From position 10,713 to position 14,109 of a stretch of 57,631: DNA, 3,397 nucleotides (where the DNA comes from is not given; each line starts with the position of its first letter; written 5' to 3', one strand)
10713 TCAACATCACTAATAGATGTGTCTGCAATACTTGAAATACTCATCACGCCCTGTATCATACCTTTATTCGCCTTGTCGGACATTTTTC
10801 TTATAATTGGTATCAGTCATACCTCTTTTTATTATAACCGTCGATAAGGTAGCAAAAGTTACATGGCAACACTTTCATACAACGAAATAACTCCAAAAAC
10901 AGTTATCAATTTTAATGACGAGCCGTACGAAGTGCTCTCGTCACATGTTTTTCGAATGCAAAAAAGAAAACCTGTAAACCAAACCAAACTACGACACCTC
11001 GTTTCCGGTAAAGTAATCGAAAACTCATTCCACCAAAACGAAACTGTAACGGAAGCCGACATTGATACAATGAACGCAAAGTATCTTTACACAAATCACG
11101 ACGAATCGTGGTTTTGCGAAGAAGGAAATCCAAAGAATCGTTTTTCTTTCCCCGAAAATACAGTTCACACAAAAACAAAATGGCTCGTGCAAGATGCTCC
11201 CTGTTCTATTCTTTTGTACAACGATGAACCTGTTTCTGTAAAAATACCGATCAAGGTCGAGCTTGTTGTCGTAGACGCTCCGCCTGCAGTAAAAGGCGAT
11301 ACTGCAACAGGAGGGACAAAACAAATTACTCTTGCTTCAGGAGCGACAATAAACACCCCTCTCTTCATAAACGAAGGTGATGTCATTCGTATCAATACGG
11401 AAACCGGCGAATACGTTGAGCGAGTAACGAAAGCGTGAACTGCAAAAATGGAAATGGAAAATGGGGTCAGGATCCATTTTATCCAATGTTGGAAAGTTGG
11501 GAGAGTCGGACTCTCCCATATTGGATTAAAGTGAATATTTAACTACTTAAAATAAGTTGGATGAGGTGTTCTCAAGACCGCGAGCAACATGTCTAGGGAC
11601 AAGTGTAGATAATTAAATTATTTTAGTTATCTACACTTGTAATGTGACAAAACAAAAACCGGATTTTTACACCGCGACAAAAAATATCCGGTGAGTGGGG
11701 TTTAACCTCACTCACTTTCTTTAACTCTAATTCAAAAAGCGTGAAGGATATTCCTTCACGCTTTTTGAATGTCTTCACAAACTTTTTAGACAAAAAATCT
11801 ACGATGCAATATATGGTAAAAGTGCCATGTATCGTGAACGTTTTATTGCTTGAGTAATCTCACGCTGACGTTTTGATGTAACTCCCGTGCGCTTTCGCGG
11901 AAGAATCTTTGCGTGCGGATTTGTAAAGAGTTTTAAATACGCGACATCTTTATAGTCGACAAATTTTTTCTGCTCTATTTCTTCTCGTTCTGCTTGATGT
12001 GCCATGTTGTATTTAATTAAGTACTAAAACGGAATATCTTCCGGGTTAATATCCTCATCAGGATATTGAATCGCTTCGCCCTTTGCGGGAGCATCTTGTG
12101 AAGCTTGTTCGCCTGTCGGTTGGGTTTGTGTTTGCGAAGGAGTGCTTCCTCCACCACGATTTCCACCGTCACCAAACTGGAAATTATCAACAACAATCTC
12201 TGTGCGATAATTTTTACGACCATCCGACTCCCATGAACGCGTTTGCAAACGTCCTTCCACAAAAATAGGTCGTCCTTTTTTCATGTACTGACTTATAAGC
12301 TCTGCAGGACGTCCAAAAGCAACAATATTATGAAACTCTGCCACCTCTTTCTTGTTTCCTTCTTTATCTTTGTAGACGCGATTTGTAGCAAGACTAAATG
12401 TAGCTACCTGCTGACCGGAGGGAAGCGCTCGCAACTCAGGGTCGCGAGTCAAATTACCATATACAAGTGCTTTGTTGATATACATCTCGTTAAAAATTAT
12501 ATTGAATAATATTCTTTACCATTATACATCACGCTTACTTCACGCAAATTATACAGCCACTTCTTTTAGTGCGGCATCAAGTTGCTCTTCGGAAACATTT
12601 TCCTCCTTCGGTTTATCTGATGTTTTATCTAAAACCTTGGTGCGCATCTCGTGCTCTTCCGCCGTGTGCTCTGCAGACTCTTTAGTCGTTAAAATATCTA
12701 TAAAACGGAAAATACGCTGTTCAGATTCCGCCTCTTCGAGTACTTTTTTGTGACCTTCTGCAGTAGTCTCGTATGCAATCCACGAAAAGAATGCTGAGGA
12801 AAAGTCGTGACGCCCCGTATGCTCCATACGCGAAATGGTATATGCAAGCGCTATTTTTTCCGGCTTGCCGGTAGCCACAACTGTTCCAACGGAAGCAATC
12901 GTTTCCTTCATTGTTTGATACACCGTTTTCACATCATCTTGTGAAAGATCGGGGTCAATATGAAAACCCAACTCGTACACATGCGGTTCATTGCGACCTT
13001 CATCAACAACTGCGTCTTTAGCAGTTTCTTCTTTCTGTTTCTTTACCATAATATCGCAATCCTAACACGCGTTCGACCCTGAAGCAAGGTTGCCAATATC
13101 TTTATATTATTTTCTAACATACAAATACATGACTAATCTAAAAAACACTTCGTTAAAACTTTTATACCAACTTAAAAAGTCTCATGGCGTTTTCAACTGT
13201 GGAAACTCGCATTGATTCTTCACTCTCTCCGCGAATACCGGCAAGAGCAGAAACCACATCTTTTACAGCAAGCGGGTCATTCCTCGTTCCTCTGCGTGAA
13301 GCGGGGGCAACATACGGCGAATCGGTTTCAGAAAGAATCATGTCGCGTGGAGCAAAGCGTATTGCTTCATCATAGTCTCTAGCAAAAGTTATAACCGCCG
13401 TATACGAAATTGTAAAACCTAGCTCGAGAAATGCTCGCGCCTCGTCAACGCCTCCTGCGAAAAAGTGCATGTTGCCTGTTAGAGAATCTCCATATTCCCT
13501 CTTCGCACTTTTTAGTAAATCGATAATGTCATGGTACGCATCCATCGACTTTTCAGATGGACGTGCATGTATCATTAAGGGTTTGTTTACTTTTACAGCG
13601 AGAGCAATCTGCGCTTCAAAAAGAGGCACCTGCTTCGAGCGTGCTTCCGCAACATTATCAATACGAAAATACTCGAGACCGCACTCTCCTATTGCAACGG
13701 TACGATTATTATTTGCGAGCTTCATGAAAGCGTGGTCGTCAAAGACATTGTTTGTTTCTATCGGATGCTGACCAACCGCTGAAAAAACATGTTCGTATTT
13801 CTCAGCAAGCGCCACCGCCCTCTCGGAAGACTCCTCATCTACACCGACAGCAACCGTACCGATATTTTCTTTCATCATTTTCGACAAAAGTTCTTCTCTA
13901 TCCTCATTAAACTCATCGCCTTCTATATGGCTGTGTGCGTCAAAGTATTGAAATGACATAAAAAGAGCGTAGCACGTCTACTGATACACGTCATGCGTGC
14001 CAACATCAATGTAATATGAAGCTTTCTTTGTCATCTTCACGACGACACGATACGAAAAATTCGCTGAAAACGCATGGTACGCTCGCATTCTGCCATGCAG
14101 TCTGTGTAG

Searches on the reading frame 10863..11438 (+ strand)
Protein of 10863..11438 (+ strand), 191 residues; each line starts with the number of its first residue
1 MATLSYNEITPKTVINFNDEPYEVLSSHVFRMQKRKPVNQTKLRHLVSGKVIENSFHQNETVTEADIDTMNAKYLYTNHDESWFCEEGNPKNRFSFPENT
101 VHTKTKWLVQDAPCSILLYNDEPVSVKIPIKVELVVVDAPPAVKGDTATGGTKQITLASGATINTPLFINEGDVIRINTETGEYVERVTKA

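Call 76: search_protein_families(library=pfam, proteins=[window:10863-11438:+], max_evalue=0.0001)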
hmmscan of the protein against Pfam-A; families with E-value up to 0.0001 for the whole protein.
window:10863-11438:+ (191 aa): 2 families
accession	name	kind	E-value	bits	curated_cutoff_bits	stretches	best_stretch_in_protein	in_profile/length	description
PF09285.17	Elong-fact-P_C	-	2.1e-24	85.4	25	1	132-187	1-56/56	Elongation factor P, C-terminal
PF08207.18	EFP_N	-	4.1e-09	36.8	23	1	6-62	2-58/58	Elongation factor P (EF-P) KOW-like domain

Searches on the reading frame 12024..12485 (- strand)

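Call 76: search_protein_families(library=pfam, proteins=[window:12024-12485:-], max_evalue=0.0001)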
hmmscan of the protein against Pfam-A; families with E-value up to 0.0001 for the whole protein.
window:12024-12485:- (153 aa): 1 family
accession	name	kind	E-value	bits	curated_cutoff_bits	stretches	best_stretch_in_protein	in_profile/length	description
PF00436.31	SSB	-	3e-35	120.8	26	1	3-104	1-103/104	Single-strand binding protein family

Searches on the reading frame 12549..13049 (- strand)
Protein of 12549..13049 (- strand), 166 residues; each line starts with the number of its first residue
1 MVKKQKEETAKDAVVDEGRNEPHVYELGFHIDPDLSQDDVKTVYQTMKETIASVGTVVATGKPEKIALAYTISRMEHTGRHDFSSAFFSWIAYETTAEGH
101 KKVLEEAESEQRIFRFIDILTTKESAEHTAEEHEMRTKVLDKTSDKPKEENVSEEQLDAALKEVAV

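Call 76: search_protein_families(library=pfam, proteins=[window:12549-13049:-], max_evalue=0.0001)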
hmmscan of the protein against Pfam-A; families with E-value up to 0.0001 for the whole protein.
window:12549-13049:- (166 aa): 1 family
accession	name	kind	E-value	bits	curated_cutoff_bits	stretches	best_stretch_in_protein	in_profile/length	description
PF01250.22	Ribosomal_S6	-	9.8e-08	32.5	27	1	25-117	2-87/90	Ribosomal protein S6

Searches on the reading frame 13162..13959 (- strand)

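Call 76: search_protein_families(library=pfam, proteins=[window:13162-13959:-], max_evalue=0.0001)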
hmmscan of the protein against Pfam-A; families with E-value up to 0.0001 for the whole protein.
window:13162-13959:- (265 aa): 1 family
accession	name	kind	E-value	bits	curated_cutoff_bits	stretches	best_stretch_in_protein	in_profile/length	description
PF01026.27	TatD_DNase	-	2.4e-60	204.5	27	1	6-263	1-253/253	TatD related DNase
